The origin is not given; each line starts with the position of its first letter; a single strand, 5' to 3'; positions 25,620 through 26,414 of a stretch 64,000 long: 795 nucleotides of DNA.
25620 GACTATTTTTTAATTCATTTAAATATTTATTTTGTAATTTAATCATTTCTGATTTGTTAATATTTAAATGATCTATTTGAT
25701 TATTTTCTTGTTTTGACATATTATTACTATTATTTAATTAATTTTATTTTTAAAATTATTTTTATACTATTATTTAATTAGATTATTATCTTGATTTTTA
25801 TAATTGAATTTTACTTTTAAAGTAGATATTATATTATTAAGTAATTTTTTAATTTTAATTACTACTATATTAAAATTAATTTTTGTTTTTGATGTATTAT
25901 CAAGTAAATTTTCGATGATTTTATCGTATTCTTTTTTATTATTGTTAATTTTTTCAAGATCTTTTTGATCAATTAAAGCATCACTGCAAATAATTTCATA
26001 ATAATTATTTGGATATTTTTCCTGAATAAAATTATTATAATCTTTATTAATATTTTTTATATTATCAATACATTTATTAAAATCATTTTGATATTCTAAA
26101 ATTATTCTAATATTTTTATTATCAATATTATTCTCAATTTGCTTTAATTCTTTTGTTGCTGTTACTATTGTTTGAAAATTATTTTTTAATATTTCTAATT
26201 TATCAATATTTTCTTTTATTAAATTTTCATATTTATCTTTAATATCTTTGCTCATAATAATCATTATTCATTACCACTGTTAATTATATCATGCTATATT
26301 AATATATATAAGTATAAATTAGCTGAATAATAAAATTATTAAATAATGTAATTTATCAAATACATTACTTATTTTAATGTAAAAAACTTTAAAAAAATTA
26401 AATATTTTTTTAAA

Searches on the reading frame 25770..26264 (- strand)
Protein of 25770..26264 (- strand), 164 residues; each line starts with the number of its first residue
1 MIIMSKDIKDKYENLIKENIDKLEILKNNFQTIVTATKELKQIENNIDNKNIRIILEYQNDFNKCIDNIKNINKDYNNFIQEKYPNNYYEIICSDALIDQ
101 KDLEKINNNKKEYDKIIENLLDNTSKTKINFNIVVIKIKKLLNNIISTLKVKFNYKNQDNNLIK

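Call 17: search_protein_families(library=pfam, proteins=[window:25770-26264:-], max_evalue=0.001)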
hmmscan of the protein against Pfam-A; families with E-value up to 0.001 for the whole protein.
window:25770-26264:- (164 aa): 1 family
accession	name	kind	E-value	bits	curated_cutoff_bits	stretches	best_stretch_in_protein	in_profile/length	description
PF14973.11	TINF2_N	-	0.00047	21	29.4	0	20-88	56-119/149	TERF1-interacting nuclear factor 2 N-terminus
